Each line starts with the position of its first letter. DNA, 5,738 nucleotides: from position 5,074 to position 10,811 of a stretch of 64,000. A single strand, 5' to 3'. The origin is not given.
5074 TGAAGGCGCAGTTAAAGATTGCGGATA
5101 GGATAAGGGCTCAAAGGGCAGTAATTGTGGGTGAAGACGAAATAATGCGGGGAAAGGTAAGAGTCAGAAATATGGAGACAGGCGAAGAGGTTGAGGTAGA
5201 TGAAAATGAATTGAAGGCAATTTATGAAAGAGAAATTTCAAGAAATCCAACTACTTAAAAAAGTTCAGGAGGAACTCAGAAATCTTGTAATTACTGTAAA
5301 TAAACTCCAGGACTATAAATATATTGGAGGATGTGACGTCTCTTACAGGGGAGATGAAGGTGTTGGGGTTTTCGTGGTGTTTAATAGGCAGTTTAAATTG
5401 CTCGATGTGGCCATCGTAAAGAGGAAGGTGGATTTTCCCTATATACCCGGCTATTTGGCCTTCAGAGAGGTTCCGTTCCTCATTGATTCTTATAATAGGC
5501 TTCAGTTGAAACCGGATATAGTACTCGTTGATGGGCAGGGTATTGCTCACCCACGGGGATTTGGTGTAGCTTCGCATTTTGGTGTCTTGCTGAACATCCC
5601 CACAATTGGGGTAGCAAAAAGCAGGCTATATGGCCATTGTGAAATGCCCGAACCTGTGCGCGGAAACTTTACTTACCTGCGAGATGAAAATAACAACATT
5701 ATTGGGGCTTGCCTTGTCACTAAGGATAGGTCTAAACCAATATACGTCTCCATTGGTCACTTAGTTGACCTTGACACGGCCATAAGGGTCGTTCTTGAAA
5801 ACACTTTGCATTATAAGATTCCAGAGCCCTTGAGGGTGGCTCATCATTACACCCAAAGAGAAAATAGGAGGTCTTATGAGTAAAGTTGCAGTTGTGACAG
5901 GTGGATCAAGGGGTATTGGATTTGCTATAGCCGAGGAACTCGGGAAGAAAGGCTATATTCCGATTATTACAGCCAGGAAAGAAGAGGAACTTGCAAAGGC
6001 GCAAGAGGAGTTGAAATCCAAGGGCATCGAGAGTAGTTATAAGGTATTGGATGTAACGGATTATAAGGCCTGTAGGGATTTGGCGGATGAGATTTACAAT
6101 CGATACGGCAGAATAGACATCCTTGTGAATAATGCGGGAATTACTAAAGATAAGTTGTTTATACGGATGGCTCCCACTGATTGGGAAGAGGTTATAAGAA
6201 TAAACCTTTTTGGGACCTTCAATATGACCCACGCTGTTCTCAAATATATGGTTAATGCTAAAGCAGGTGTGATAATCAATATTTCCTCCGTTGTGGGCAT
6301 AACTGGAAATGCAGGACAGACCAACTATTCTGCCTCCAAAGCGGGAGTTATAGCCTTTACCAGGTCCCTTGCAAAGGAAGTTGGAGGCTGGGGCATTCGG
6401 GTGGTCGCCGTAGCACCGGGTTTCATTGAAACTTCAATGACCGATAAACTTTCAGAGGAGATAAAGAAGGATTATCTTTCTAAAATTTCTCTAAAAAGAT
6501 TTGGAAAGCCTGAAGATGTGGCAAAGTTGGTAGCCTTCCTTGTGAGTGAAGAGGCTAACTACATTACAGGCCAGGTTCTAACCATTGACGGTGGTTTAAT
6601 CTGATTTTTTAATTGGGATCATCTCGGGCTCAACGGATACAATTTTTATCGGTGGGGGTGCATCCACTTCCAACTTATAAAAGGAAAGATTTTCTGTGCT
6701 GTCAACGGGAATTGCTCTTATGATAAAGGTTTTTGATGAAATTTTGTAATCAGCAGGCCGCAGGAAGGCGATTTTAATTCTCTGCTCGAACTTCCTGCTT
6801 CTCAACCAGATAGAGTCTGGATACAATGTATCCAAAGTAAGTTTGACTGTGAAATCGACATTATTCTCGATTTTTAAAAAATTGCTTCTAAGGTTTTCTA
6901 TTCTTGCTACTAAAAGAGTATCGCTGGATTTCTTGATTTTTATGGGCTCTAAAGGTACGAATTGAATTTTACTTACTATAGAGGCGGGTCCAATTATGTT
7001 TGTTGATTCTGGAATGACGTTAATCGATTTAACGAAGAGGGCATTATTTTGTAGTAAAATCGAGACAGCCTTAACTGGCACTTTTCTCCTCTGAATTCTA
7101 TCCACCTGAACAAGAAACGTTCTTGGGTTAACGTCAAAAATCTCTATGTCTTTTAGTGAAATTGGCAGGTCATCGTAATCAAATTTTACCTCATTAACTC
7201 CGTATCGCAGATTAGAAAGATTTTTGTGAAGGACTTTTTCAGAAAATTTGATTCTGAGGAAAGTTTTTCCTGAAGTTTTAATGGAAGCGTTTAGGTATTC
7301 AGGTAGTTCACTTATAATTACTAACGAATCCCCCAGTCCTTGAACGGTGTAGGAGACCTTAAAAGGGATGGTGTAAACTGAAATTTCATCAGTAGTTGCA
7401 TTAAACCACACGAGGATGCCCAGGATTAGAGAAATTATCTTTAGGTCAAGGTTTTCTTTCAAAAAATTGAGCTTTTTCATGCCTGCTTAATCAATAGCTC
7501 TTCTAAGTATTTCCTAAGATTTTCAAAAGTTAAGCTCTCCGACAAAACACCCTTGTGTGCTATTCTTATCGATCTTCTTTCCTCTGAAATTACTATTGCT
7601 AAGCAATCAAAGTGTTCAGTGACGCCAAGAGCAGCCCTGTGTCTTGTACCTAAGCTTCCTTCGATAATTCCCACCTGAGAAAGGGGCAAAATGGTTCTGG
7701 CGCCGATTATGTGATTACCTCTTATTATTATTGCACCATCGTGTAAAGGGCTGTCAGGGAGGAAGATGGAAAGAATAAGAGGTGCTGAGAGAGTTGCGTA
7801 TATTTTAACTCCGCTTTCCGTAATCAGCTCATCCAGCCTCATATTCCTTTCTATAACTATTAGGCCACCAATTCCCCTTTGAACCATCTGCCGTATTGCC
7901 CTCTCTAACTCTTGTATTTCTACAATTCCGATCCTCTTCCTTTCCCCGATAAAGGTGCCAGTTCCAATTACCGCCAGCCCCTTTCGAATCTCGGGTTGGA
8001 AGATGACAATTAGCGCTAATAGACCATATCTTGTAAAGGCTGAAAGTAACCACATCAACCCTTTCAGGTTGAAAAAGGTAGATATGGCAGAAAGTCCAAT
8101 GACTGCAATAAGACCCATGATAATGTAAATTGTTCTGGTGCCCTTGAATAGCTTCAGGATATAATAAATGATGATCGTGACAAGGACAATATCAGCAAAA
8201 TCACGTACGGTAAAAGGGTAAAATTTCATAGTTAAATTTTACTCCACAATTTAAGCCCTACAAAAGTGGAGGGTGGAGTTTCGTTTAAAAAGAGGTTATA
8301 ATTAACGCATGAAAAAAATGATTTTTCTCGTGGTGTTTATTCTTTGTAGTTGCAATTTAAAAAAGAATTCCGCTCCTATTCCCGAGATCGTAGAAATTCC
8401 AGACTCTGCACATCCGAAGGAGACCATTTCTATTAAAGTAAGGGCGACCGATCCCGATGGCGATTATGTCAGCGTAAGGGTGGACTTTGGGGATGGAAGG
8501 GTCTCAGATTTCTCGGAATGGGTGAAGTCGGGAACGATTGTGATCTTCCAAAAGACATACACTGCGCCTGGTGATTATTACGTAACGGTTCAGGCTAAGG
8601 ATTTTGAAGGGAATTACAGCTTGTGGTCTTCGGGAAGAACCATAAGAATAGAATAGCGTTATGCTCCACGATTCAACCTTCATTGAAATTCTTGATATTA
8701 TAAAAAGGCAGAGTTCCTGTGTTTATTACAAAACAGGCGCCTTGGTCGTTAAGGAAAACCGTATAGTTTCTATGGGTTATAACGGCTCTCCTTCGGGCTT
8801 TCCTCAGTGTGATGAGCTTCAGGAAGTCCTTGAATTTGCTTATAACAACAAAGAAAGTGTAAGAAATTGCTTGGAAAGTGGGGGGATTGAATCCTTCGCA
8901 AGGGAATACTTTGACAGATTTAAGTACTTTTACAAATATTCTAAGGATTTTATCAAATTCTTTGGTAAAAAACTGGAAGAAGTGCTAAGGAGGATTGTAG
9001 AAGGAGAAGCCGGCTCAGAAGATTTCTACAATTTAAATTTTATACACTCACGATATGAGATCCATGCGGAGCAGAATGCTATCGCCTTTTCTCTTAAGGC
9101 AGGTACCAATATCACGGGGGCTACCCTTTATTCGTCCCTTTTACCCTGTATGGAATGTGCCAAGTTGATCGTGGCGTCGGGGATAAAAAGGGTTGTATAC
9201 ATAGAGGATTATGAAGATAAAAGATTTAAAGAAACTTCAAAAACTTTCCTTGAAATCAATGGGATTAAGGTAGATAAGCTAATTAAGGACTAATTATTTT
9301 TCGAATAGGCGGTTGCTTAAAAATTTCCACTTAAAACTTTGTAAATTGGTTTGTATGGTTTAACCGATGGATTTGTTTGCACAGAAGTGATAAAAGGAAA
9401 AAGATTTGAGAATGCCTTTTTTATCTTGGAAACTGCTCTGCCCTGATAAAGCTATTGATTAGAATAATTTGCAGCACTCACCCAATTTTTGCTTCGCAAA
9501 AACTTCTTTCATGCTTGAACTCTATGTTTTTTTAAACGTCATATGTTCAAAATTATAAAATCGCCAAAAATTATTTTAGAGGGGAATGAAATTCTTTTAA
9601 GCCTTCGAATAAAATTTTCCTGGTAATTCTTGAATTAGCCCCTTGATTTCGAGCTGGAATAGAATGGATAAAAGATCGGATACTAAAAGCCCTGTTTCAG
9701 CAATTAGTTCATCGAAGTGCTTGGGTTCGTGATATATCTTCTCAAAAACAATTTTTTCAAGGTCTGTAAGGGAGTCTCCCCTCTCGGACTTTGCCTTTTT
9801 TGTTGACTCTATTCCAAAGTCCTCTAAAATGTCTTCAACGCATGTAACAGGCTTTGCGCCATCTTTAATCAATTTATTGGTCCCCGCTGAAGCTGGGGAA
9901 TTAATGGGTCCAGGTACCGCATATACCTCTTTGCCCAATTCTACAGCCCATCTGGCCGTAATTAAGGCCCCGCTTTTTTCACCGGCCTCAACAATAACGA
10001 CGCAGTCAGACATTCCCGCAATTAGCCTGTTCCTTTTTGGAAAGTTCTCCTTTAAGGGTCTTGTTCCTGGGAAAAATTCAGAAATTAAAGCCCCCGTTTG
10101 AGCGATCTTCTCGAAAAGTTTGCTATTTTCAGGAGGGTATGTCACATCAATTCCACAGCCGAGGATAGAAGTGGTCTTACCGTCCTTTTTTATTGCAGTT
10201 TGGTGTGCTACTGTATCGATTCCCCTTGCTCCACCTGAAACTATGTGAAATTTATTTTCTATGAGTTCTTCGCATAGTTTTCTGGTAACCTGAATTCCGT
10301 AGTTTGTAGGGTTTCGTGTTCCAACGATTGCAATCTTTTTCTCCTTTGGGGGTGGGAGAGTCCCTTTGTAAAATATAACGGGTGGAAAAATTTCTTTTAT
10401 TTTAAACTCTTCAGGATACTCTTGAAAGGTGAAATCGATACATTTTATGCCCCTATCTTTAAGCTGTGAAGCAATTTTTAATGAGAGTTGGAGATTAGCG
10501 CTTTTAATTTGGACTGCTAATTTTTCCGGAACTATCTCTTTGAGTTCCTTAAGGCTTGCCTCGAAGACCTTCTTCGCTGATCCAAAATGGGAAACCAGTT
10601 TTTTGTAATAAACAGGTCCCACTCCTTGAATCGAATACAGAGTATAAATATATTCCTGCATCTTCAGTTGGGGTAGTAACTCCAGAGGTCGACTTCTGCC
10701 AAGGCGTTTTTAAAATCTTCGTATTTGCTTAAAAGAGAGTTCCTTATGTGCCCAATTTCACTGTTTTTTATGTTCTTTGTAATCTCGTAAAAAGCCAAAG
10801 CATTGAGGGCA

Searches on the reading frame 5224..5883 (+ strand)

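Call 65: search_protein_families(library=pfam, proteins=[window:5224-5883:+], max_evalue=0.0001)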
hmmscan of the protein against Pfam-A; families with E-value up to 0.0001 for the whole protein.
window:5224-5883:+ (219 aa): 2 families
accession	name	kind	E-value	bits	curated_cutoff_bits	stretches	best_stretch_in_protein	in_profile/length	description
PF04493.20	Endonuclease_5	-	4.9e-67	225.9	23.4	1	17-208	2-198/198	Endonuclease V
PF01949.23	Endo_dU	-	7.5e-05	22.6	32.7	0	164-208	133-176/182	Endonuclease dU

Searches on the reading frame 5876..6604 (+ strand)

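Call 65: search_protein_families(library=pfam, proteins=[window:5876-6604:+], max_evalue=0.0001)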
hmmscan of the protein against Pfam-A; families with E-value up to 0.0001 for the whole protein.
window:5876-6604:+ (242 aa): 4 families
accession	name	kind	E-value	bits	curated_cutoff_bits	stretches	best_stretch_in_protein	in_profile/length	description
PF00106.31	adh_short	-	1e-66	224.6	26.6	1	3-195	1-193/195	short chain dehydrogenase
PF13561.12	adh_short_C2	-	2.2e-65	221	27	1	12-241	6-235/236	Enoyl-(Acyl carrier protein) reductase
PF08659.16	KR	-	3.7e-21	76.3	22.6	1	6-166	4-164/180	KR domain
PF01370.27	Epimerase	-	2.3e-05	24.4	20.9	1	6-147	2-123/240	NAD dependent epimerase/dehydratase family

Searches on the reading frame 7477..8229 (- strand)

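Call 65: search_protein_families(library=pfam, proteins=[window:7477-8229:-], max_evalue=0.0001)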
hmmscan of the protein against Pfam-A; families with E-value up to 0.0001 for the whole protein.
window:7477-8229:- (250 aa): 2 families
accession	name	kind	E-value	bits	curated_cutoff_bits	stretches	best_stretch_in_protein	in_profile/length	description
PF02457.21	DAC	-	3.2e-36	123.9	27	1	110-228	2-118/119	DisA bacterial checkpoint controller nucleotide-binding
PF19293.4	CdaA_N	-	6.9e-13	49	23.8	1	4-81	3-81/81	CdaA N-terminal transmembrane domain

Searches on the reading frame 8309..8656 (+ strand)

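Call 65: search_protein_families(library=pfam, proteins=[window:8309-8656:+], max_evalue=0.0001)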
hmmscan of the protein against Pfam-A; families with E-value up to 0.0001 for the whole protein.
window:8309-8656:+ (115 aa): 2 families
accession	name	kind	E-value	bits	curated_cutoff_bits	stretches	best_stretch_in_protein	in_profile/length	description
PF18911.6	PKD_4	-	2e-10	41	27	1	20-102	1-74/85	PKD domain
PF00801.26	PKD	-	3.7e-08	33.7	23.5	1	39-104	16-73/80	PKD domain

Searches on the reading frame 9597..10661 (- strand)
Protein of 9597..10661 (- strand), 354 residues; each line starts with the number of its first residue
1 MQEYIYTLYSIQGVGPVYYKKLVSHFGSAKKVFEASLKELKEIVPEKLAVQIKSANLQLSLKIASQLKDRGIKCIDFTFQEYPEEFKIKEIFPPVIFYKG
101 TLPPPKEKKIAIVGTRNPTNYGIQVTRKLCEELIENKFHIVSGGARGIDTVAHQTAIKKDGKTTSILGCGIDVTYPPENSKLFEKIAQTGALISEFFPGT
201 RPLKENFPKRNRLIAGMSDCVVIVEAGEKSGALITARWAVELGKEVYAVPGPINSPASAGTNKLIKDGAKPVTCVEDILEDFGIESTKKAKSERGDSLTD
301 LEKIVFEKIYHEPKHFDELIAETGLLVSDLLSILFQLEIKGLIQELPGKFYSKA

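Call 7: search_protein_families(library=pfam, proteins=[window:9597-10661:-], max_evalue=0.01)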
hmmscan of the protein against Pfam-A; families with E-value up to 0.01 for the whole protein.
window:9597-10661:- (354 aa): 5 families
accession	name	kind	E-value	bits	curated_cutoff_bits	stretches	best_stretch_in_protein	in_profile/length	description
PF02481.21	DNA_processg_A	-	3.4e-78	262.1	29.6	1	67-273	2-211/212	DNA recombination-mediator protein A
PF17782.7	DprA_WH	-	7.3e-13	48.8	22.9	1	294-349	6-61/61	DprA winged helix domain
PF14520.12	HHH_5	-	1.9e-06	28.7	27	1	8-54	4-53/57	Helix-hairpin-helix domain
PF18306.6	LDcluster4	-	4.7e-05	23.5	26.3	0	109-167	3-62/151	SLOG cluster4 family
PF21102.3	DprA_N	-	0.0048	17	22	0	12-35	14-37/64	DprA-like N-terminal HHH domain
